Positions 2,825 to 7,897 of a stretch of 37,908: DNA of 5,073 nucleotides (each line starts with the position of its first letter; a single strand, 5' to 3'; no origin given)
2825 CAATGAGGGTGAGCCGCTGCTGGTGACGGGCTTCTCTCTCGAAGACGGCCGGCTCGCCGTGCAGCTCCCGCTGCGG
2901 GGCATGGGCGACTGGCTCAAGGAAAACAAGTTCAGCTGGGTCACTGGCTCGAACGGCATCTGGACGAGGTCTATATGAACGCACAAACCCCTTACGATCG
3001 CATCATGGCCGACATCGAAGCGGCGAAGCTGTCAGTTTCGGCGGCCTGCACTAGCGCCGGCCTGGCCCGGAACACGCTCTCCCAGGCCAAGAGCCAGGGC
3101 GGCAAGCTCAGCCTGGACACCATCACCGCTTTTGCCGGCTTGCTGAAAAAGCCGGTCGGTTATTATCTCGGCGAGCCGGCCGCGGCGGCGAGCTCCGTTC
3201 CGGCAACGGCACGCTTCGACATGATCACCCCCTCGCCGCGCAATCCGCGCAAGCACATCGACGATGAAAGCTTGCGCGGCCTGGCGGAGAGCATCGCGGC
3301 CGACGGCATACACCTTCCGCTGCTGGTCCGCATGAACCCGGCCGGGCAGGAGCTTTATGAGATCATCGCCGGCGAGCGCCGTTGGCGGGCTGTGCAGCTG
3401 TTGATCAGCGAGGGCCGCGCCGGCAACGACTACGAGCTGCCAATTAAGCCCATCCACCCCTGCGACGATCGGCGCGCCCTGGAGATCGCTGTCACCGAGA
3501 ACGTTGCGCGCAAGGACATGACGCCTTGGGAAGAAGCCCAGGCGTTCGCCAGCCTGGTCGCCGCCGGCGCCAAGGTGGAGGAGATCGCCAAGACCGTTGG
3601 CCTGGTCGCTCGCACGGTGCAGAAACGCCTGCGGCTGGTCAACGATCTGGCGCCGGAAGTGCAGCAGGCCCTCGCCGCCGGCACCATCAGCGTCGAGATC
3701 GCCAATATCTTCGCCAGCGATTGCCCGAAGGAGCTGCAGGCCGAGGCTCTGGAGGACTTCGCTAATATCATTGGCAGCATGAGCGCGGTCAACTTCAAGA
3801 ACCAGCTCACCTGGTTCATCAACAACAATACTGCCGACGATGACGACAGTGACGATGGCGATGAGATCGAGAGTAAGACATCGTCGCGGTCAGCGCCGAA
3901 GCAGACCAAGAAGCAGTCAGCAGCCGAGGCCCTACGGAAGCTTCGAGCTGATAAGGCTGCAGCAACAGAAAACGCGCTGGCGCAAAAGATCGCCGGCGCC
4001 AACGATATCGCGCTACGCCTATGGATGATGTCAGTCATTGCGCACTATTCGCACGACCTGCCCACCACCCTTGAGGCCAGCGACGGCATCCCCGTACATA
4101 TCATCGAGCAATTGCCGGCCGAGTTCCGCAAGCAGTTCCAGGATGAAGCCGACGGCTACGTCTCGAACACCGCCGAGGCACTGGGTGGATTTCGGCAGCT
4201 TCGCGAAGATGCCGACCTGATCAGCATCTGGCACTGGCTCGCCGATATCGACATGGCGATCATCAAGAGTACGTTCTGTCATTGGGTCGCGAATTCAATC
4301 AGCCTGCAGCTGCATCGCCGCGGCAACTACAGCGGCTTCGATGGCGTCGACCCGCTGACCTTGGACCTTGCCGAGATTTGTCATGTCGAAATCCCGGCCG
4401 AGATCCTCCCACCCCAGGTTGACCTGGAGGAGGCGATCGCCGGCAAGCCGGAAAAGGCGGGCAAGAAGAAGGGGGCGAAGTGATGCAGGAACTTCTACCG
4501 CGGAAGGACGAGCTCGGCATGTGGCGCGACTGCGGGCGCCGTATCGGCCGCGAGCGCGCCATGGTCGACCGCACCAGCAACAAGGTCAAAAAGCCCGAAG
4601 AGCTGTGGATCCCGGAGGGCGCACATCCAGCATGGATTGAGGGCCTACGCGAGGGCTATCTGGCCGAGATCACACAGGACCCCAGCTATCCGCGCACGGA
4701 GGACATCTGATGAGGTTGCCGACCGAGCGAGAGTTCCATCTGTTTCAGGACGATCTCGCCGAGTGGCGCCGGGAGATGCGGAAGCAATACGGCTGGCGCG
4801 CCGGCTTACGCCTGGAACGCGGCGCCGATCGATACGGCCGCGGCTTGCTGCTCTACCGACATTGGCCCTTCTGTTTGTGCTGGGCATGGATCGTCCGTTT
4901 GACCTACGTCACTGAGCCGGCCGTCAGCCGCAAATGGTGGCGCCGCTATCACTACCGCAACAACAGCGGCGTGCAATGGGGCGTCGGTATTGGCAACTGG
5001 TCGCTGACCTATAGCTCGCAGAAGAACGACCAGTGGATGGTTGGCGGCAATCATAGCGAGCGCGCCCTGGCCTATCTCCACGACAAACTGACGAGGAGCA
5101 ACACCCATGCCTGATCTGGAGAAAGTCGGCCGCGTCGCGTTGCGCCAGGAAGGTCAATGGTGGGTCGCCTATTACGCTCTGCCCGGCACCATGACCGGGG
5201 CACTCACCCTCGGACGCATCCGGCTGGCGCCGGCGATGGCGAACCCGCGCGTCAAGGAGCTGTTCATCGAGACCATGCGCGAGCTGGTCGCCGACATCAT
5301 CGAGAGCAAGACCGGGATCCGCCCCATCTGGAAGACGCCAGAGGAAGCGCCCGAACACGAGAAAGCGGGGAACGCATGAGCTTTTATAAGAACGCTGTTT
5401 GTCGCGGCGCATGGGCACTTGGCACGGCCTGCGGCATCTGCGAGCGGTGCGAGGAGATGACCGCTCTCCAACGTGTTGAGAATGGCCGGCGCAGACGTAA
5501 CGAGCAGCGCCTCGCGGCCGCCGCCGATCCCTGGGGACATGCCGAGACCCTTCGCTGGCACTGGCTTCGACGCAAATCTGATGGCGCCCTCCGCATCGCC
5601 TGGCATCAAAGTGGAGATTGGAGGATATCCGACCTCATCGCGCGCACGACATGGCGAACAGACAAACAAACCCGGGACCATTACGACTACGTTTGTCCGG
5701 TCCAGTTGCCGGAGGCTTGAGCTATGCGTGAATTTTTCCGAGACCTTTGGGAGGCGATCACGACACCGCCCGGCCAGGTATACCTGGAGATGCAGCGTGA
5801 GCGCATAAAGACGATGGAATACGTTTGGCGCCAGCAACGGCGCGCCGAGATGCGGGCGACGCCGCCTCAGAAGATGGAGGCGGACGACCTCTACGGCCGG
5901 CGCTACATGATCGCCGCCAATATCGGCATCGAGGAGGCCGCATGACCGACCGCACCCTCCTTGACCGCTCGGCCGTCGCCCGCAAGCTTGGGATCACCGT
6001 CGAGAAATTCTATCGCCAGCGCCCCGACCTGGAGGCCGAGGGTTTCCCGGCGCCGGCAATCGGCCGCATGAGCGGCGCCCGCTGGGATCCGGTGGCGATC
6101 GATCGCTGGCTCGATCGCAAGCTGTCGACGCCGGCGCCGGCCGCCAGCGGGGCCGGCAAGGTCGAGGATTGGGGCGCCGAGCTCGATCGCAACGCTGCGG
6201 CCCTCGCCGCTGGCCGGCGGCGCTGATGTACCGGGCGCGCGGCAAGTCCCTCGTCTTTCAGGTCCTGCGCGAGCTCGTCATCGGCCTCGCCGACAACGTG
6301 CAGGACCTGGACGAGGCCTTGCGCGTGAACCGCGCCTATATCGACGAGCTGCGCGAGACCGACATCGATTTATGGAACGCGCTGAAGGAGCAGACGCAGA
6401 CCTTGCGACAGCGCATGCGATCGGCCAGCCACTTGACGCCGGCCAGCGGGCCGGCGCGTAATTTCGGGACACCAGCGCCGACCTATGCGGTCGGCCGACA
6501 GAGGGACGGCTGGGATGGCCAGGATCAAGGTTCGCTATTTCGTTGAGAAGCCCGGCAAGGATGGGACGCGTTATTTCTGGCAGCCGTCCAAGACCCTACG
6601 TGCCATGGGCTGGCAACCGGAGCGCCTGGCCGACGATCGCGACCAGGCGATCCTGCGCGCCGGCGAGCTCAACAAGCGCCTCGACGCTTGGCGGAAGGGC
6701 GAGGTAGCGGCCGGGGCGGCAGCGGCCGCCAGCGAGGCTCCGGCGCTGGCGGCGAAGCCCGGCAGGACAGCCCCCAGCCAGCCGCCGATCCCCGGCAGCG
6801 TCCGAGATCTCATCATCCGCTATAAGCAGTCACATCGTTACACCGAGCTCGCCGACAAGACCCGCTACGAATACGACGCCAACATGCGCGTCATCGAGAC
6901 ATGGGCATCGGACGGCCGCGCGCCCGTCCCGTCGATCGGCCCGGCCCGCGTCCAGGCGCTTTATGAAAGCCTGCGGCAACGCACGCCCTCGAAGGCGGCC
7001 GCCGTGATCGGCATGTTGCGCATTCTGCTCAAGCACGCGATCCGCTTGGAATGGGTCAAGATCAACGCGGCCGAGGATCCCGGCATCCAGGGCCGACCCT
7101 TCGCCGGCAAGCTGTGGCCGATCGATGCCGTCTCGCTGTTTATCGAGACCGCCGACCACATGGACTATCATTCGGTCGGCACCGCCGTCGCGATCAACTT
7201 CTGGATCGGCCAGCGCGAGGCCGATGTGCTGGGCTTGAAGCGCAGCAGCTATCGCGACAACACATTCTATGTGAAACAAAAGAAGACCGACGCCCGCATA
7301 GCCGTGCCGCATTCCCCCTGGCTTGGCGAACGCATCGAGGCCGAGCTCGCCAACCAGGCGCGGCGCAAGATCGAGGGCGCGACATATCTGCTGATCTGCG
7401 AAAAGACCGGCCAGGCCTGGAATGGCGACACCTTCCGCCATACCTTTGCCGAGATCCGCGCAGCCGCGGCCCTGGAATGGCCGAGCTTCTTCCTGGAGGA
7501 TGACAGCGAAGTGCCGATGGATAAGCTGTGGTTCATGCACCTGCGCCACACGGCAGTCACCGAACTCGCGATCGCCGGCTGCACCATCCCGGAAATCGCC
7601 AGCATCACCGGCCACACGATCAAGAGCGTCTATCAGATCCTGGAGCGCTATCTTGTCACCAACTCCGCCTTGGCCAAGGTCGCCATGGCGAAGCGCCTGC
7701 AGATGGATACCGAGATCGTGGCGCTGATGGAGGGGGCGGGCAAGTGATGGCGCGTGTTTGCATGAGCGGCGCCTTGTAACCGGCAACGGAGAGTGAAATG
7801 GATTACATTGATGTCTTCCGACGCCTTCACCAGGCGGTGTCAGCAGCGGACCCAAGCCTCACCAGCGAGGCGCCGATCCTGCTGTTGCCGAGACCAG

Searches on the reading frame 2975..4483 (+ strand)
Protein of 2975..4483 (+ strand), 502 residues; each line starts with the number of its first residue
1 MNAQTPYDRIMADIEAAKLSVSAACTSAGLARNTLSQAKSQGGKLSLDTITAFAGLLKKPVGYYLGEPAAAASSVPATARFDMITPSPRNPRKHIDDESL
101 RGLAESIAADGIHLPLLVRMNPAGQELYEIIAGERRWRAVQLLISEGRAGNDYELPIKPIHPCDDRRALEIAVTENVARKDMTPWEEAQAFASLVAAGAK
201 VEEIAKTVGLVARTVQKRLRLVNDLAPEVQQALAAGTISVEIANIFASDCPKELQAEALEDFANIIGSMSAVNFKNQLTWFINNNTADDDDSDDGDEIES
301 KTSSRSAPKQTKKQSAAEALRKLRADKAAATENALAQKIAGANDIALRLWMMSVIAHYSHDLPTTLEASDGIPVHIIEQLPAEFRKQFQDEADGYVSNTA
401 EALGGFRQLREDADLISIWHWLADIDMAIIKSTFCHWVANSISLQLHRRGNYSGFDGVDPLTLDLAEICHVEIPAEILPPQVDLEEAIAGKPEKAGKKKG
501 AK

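Call 79: search_protein_families(library=pfam, proteins=[window:2975-4483:+], max_evalue=0.001)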
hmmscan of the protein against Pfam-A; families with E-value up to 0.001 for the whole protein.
window:2975-4483:+ (502 aa): 2 families
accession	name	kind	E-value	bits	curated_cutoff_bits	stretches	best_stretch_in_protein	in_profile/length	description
PF02195.25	ParB_N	-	1e-17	64.4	26.3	1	81-177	8-94/95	ParB N-terminal domain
PF17762.8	HTH_ParB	-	2.2e-08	34.6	22.6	1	180-262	1-83/102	ParB HTH domain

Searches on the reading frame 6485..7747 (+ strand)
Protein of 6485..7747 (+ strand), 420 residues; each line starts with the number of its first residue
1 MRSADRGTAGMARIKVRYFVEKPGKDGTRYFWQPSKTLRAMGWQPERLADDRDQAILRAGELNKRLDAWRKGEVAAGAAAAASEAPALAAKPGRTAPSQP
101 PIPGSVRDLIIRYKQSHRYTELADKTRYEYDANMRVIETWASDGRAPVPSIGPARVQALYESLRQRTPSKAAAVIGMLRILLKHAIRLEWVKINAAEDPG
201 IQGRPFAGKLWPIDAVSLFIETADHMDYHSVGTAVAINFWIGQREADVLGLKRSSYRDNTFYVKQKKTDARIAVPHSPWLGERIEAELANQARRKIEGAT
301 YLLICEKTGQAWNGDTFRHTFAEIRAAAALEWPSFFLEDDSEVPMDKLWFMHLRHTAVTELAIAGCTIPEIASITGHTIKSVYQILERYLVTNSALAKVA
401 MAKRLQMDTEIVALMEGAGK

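Call 79: search_protein_families(library=pfam, proteins=[window:6485-7747:+], max_evalue=0.001)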
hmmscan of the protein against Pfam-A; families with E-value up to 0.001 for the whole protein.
window:6485-7747:+ (420 aa): 1 family
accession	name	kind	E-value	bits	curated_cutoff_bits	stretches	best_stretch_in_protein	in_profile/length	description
PF00589.27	Phage_integrase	-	4e-08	33.6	27.1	1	237-381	30-160/172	Phage integrase family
